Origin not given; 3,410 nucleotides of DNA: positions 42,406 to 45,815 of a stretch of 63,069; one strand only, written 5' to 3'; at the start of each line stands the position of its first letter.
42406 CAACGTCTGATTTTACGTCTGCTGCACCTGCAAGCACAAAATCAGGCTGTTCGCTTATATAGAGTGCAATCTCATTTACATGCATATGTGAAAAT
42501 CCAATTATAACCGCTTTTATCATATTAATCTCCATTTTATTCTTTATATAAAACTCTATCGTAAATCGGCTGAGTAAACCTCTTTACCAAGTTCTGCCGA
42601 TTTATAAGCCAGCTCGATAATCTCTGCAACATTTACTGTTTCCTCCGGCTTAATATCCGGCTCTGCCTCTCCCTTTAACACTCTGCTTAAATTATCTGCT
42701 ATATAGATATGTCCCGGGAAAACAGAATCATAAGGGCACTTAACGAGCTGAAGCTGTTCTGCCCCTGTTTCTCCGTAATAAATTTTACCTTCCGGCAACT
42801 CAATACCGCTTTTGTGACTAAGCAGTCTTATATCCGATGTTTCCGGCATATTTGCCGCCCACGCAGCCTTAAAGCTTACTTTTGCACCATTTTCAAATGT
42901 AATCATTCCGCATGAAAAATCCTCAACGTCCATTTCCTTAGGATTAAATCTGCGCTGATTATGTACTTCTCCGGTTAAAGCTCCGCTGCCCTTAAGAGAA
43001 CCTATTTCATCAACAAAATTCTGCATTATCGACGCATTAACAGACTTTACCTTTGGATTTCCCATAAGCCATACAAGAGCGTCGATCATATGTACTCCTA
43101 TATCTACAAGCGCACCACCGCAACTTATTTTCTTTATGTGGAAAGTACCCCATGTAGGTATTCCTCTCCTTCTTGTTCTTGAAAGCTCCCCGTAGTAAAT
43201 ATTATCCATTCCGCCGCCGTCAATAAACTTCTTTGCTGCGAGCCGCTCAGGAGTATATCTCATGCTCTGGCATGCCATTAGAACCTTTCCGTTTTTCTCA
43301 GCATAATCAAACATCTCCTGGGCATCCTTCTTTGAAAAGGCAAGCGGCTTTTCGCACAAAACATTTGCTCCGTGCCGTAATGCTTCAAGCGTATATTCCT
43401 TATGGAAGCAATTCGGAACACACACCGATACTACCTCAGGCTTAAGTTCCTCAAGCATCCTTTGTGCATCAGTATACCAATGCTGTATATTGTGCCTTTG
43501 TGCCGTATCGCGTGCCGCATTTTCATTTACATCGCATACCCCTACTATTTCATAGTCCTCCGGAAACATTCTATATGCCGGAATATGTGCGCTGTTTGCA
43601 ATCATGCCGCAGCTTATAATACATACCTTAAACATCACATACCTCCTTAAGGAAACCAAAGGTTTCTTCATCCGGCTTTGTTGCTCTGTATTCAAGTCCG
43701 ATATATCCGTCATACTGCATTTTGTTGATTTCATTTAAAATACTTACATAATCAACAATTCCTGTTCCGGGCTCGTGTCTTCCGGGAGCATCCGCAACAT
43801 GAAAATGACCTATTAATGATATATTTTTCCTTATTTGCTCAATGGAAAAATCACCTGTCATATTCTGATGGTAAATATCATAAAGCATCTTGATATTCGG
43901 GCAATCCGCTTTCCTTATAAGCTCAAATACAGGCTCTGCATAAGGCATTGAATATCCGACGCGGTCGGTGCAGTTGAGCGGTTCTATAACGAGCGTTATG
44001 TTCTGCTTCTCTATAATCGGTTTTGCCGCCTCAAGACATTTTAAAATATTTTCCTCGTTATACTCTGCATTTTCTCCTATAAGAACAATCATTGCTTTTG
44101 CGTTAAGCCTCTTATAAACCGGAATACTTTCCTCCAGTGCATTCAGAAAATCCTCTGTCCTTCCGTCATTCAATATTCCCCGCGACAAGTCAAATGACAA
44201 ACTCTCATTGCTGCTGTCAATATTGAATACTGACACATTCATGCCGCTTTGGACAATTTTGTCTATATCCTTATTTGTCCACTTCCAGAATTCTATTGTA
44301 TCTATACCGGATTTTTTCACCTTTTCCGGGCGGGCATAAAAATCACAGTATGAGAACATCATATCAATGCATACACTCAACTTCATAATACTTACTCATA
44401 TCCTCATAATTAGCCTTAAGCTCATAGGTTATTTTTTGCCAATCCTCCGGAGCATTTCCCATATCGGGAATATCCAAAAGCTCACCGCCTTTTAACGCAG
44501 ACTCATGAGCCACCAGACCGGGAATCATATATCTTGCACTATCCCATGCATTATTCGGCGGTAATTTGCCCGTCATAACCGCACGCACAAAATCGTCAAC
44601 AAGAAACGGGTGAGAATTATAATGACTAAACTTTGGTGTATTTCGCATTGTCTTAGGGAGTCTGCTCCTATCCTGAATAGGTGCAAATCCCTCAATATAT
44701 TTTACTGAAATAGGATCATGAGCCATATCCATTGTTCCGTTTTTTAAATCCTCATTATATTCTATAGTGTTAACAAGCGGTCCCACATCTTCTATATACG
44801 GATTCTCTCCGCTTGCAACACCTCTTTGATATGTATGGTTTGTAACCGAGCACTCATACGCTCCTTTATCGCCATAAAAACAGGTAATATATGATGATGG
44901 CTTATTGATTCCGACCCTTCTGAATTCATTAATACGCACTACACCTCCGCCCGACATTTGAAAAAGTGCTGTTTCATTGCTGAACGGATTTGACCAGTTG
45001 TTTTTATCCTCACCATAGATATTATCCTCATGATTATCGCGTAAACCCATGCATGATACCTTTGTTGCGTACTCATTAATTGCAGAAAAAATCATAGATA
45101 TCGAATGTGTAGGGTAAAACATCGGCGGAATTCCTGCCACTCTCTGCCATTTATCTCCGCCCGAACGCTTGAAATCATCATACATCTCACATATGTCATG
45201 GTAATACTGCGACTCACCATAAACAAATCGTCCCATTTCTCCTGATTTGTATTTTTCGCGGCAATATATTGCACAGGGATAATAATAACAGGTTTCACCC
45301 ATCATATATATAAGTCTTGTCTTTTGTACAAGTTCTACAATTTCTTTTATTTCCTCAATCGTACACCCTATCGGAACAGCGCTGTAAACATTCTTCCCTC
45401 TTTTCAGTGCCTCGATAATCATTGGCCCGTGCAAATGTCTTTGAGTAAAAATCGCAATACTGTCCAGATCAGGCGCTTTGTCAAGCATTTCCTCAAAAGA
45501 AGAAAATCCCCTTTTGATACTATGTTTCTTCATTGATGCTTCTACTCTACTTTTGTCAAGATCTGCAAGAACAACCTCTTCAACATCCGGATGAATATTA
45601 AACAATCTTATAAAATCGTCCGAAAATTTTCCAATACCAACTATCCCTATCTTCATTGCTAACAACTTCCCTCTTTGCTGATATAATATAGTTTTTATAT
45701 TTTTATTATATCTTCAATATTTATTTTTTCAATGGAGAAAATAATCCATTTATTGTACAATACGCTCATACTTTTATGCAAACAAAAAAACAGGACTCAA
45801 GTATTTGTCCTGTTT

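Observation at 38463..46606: Orphan short glycyl-radical enzyme with a non-canonical GCNW thiyl loop, coupled to three Gfo/Idh/MocA dehydrogenases and a xylose-isomerase-like barrel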

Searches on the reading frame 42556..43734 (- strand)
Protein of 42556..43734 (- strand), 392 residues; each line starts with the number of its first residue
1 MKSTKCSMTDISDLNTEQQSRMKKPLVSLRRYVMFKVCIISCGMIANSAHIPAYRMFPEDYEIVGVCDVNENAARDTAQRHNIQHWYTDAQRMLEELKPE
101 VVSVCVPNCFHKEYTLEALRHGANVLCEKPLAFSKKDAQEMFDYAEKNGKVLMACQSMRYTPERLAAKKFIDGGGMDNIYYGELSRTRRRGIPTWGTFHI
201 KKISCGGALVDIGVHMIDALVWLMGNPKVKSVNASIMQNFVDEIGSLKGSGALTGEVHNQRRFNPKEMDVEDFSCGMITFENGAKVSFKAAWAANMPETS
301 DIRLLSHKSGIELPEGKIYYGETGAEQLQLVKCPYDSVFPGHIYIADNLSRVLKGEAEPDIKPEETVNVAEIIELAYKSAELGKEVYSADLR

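Call 3: search_protein_families(library=pfam, proteins=[window:42556-43734:-])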
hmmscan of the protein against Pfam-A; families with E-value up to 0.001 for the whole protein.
window:42556-43734:- (392 aa): 4 families
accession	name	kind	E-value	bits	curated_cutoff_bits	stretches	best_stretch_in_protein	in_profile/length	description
PF01408.29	GFO_IDH_MocA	-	2.2e-27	96.5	24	1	35-153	1-117/120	Oxidoreductase family, NAD-binding Rossmann fold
PF22725.1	GFO_IDH_MocA_C3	-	2.7e-15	56.9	27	1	166-303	3-115/124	GFO/IDH/MocA C-terminal domain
PF02894.22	GFO_IDH_MocA_C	-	1.3e-13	51.7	22.9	1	168-386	1-216/218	Oxidoreductase family, C-terminal alpha/beta domain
PF03447.22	NAD_binding_3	-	0.00042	21.4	24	1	60-150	21-111/116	Homoserine dehydrogenase, NAD binding domain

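Call 4: search_protein_families(library=ncbifam, proteins=[window:42556-43734:-])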
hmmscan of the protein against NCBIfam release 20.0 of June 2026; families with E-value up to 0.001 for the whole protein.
window:42556-43734:- (392 aa): 9 families
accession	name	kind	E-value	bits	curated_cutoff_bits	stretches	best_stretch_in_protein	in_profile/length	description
NF040723.1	UDP-GlcNAcDh_Arch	equivalog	7.8e-32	111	450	1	36-237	2-189/302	UDP-N-acetylglucosamine 3-dehydrogenase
NF052479.1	LevoglcsnDh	equivalog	9.3e-32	110.1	650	1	36-292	5-267/386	levoglucosan dehydrogenase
TIGR04380.1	myo_inos_iolG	equivalog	1.1e-24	86.9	355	1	34-245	1-205/330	inositol 2-dehydrogenase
NF007574.0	PRK10206.1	equivalog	7.4e-16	58.1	352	1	36-233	4-196/345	oxidoreductase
NF041392.1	XylDh_Gfo6_Halo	equivalog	6.5e-14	51.5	350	1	37-235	19-225/350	D-xylose 1-dehydrogenase Gfo6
NF052679.1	InsChiInosDhIolG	equivalog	8.6e-14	51.3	540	1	36-234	4-194/343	bifunctional inositol 2-dehydrogenase/D-chiro-inositol 1-dehydrogenase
NF008607.0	PRK11579.1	subfamily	6.5e-13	48.4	330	1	36-235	6-200/346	oxidoreductase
NF058561.1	BT_2158_fam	equivalog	6.4e-08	31.6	750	1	61-148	57-146/487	glycoside 3-dehydrogenase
NF058563.1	BT_2159_fam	equivalog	8.5e-07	28.3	650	1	58-234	22-192/350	disaccharide 3-dehydrogenase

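Call 22: search_solved_structures(query=window:42556-43632:-, max_evalue=0.001)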
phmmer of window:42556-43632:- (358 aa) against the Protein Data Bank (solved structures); distinct sequences matched with E-value up to 0.001: 79 (the best 60 are shown).
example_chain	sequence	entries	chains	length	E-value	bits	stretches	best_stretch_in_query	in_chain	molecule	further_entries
7xr9_A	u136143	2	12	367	1.6e-51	179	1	2-347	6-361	DgpA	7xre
9m3d_B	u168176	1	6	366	1e-49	173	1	5-352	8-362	DgpA1 from W974-1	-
3e18_A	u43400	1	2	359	2.3e-21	79.7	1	15-210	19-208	oxidoreductase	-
6a3f_A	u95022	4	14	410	2.3e-19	73.1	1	32-258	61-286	Putative dehydrogenase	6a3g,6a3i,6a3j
5a02_A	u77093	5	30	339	2e-16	63.5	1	51-199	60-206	ALDOSE-ALDOSE OXIDOREDUCTASE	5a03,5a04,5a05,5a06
3cea_A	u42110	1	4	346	1.5e-15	60.5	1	26-198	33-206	Myo-inositol 2-dehydrogenase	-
3q2i_A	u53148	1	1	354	1.7e-15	60.5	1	3-213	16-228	dehydrogenase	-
3i23_A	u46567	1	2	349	3.5e-15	59.4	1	3-207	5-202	Oxidoreductase, Gfo/Idh/MocA family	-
3fd8_A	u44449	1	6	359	3.7e-15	59.3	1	3-207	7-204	Oxidoreductase, Gfo/Idh/MocA family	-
6z3b_B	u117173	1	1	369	1.2e-14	57.6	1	54-193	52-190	Gfo/Idh/MocA family oxidoreductase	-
6z3b_A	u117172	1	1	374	1.2e-14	57.6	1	54-193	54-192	Gfo/Idh/MocA family oxidoreductase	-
6z3c_AAA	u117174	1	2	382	1.3e-14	57.6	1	54-193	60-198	Gfo/Idh/MocA family oxidoreductase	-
6jw6_A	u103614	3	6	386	1.7e-14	57.1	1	27-203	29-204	Dehydrogenase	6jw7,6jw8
1evj_A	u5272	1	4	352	1.8e-14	57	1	6-195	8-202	GLUCOSE-FRUCTOSE OXIDOREDUCTASE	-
3gdo_A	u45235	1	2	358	3.3e-14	56.2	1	5-202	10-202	Uncharacterized oxidoreductase yvaA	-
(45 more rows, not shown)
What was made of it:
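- The dehydrogenase with the clearest characterised relative resembles the glycoside 3-dehydrogenase DgpA far more than IDH (E=1.6e-51 vs 1.5e-15; call 22).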

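Call 63: search_solved_structures(query=window:42556-43632:-, max_evalue=1e-40, show_alignments=1)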
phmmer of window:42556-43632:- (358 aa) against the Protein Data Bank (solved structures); distinct sequences matched with E-value up to 1e-40: 2.
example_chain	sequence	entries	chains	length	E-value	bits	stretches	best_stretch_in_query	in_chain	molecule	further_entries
7xr9_A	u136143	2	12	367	1.6e-51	179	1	2-347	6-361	DgpA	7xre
9m3d_B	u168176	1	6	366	1e-49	173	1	5-352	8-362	DgpA1 from W974-1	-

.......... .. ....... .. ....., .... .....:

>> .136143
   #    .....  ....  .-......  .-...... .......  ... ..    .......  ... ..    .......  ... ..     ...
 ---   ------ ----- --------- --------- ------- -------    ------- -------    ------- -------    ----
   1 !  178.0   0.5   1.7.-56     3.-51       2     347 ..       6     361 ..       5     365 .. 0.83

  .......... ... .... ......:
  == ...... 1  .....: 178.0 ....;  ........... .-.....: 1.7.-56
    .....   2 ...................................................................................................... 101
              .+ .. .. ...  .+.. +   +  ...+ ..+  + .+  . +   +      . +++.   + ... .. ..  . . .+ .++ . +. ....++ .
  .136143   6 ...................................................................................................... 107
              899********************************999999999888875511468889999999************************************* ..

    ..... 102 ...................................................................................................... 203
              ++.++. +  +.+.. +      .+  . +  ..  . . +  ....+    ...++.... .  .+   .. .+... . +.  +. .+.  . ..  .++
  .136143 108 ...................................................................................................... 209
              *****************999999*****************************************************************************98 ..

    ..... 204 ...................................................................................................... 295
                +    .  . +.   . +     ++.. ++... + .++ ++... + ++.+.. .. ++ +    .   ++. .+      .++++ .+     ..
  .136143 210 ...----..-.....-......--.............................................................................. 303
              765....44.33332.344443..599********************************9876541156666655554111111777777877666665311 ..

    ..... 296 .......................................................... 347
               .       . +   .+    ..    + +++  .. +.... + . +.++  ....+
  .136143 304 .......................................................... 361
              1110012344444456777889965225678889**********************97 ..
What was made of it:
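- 42556..43635 (-): Gfo2: DgpA-like pyranoside 3-dehydrogenase homologue (359 aa from Met34). Full-length match to DgpA 7xr9 (E=1.6e-51) and DgpA1 9m3d (1e-49) (calls 22, 63).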

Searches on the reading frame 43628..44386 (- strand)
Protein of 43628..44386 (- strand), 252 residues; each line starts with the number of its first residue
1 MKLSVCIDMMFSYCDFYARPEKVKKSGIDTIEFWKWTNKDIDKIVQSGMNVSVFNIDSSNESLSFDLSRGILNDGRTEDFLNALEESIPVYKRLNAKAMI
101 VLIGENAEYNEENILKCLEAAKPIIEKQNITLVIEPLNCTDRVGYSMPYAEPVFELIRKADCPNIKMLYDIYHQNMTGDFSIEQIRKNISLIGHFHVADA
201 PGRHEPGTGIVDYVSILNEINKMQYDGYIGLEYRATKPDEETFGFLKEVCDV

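Call 3: search_protein_families(library=pfam, proteins=[window:43628-44386:-])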
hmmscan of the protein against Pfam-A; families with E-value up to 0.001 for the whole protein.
window:43628-44386:- (252 aa): 1 family
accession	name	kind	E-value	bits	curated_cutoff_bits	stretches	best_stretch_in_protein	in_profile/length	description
PF01261.30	AP_endonuc_2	-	2.5e-30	106.4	31.1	1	21-241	2-237/249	Xylose isomerase-like TIM barrel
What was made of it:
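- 43628..44386 (-): Xylose-isomerase-like TIM barrel (252 aa), Hyi/OtnI-like; optional component. PF01261 E=2.5e-30 (call 3).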

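Call 4: search_protein_families(library=ncbifam, proteins=[window:43628-44386:-])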
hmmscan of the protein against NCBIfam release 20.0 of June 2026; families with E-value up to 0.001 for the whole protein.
window:43628-44386:- (252 aa): 8 families
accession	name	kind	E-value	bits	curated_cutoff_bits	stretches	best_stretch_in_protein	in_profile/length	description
TIGR03234.1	OH-pyruv-isom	equivalog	4e-43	147.6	353.45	1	2-246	2-253/254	hydroxypyruvate isomerase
NF043033.1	OxoTetrIsom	equivalog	6.4e-35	121.1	325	1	3-243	4-247/251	2-oxo-tetronate isomerase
NF007444.0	PRK09997.1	equivalog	1.9e-31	109.4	465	1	2-241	3-249/258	hydroxypyruvate isomerase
NF041099.2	keto_glucon_epim_IolO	equivalog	1e-19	70.9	300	1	81-239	92-251/269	5-keto-L-gluconate epimerase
NF007441.0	PRK09989.1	equivalog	1e-13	51.6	412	1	5-246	6-254/258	HPr family phosphocarrier protein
NF051856.1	PsicseEpim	equivalog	1.4e-12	48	300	1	115-232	130-244/287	D-psicose 3-epimerase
TIGR04379.1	myo_inos_iolE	equivalog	5.7e-06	26.1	290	0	206-232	239-265/290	myo-inosose-2 dehydratase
NF007360.0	PRK09856.1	equivalog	0.0008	19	305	1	113-233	126-248/276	fructoselysine 3-epimerase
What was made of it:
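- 43628..44386 (-): Best NCBIfam hits are hydroxypyruvate isomerase (148 bits) and 2-oxo-tetronate isomerase (121 bits), both below cut-off; IolE scores only 26 bits (call 4).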

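Call 21: search_solved_structures(query=window:43628-44386:-, max_evalue=0.001)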
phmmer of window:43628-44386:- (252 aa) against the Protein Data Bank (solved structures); distinct sequences matched with E-value up to 0.001: 12.
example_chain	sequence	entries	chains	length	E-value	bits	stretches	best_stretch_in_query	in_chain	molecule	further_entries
3ngf_A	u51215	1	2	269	8.7e-16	61.2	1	8-237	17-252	AP endonuclease, family 2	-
8xix_A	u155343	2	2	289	4.5e-11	45.8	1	125-232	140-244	D-tagatose 3-epimerase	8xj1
8xiv_A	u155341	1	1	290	4.5e-11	45.8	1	125-232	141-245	D-tagatose 3-epimerase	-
1k77_A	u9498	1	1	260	5.8e-11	45.4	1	5-245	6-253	Hypothetical protein ygbM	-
6wn6_A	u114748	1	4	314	6e-10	42.1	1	125-238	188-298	3-keto-D-glucoside 4-epimerase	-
2zvr_A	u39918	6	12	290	1.3e-09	41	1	43-233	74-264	Uncharacterized protein TM_0416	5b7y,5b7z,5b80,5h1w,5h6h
7x7w_A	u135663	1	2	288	3.9e-06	29.6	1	124-232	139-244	D-PSICOSE 3-EPIMERASE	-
3vnk_A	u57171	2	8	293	4.6e-06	29.4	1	119-232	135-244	Xylose isomerase domain protein TIM barrel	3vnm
3vni_A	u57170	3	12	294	4.6e-06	29.4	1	119-232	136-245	Xylose isomerase domain protein TIM barrel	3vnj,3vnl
7e9w_A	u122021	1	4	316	5.4e-06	29.2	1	120-232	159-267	D-psicose 3-epimerase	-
3wqo_A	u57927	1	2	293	1.6e-05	27.6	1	150-249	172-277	Uncharacterized protein MJ1311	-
2hk0_A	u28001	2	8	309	0.00021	24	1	130-232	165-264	D-PSICOSE 3-EPIMERASE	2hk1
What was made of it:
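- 43628..44386 (-): PDB hits are 3ngf, YgbM, tagatose 3-epimerase, YcjR and TM_0416, with no DgpB/C hit (call 21).
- On DgpA-type glycoside 3-dehydrogenases (Gfo2): For the partner: there is no DgpB/C-like hit for the TIM barrel (call 21) or in the cassettes.
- The TIM barrel weakly matches IolO and TM_0416 (calls 4, 21).
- Tried and rejected: TIM barrel as a DgpB/C or IolE equivalent: rejected (calls 4, 21).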

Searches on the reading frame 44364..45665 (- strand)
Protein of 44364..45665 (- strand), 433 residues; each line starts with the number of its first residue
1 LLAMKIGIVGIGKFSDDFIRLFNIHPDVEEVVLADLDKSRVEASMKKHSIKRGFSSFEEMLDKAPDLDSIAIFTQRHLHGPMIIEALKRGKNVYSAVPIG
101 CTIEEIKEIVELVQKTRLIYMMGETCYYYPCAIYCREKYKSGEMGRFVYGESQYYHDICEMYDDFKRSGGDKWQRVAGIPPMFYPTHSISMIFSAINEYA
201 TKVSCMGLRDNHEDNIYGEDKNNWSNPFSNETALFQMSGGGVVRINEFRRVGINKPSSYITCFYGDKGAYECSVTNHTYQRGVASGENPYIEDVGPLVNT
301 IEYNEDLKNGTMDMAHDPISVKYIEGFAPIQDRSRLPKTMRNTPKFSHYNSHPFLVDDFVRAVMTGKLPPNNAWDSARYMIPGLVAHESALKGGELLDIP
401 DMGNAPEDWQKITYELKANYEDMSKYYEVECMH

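Call 3: search_protein_families(library=pfam, proteins=[window:44364-45665:-])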
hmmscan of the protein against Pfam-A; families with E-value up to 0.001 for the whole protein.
window:44364-45665:- (433 aa): 1 family
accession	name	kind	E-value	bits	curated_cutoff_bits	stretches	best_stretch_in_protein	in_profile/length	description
PF01408.29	GFO_IDH_MocA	-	4.7e-17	63.2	24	1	4-123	1-119/120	Oxidoreductase family, NAD-binding Rossmann fold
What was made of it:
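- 44364..45665 (-): Gfo1: 433-aa Gfo/Idh/MocA-fold protein; optional 'feeder' component. Only the N-terminal Rossmann domain matches Pfam (call 3).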

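Call 4: search_protein_families(library=ncbifam, proteins=[window:44364-45665:-])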
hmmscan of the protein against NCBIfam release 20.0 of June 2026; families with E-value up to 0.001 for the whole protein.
window:44364-45665:- (433 aa): 9 families
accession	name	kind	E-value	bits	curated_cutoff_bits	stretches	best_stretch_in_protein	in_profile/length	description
NF040723.1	UDP-GlcNAcDh_Arch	equivalog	4.6e-20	72.3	450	1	4-148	1-142/302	UDP-N-acetylglucosamine 3-dehydrogenase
TIGR04380.1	myo_inos_iolG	equivalog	3.2e-15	55.8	355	1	4-147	2-145/330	inositol 2-dehydrogenase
NF058561.1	BT_2158_fam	equivalog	8.7e-10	37.8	750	1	5-127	35-157/487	glycoside 3-dehydrogenase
NF052479.1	LevoglcsnDh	equivalog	5.7e-09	35.1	650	1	31-157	39-164/386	levoglucosan dehydrogenase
NF008607.0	PRK11579.1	subfamily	3.4e-07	29.6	330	1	4-164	5-162/346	oxidoreductase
NF052679.1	InsChiInosDhIolG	equivalog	5.3e-06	25.7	540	1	3-115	2-115/343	bifunctional inositol 2-dehydrogenase/D-chiro-inositol 1-dehydrogenase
NF058563.1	BT_2159_fam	equivalog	1.1e-05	24.6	650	1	4-120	1-116/350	disaccharide 3-dehydrogenase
NF007574.0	PRK10206.1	equivalog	6.1e-05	22.2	352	1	54-160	54-161/345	oxidoreductase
NF041392.1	XylDh_Gfo6_Halo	equivalog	0.00026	19.9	350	1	27-165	41-181/350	D-xylose 1-dehydrogenase Gfo6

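Call 20: search_solved_structures(query=window:44364-45665:-, max_evalue=0.001)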
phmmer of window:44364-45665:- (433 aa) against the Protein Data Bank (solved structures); distinct sequences matched with E-value up to 0.001: 43.
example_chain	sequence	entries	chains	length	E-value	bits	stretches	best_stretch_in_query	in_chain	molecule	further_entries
2o48_X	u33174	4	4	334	1.7e-12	50.1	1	3-209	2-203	Dimeric dihydrodiol dehydrogenase | Trans-1,2-dihydrobenzene-1,2-diol dehydrogenase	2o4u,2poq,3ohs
3ec7_A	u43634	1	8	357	3.1e-10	42.7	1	3-156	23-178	Putative Dehydrogenase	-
3cea_A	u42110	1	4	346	1.7e-09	40.2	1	4-153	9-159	Myo-inositol 2-dehydrogenase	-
9azo_A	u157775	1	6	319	6.3e-09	38.4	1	4-145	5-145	PmdC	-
6t2b_A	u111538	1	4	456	8.7e-09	37.9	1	55-195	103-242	Glycosyl hydrolase family 109 protein 2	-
6o15_A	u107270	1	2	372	2.2e-08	36.6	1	5-148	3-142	Uncharacterized oxidoreductase YjhC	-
6jw6_A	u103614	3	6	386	2.3e-08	36.5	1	4-137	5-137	Dehydrogenase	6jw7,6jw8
4mie_A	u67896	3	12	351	4.8e-08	35.5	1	2-146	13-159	Inositol 2-dehydrogenase/D-chiro-inositol 3-dehydrogenase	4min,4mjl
4mio_A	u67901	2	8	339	5.7e-08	35.2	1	3-146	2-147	Inositol 2-dehydrogenase/D-chiro-inositol 3-dehydrogenase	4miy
4mkx_A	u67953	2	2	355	7.5e-08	34.8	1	4-147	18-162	Inositol dehydrogenase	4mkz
4n54_A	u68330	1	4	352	7.8e-08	34.8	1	4-147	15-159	Inositol dehydrogenase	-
7xr9_A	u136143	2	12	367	2e-07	33.4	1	3-154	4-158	DgpA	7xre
4gqa_A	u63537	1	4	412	4.1e-07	32.4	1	5-148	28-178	NAD binding Oxidoreductase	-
9m3d_B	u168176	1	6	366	4.5e-07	32.3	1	4-246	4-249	DgpA1 from W974-1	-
6z3b_A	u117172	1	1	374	4.6e-07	32.2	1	7-152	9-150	Gfo/Idh/MocA family oxidoreductase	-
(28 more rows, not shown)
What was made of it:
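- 44364..45665 (-): PDB hits are weak (best 1.7e-12), including GH109 NAD-dependent glycosidases (call 20).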
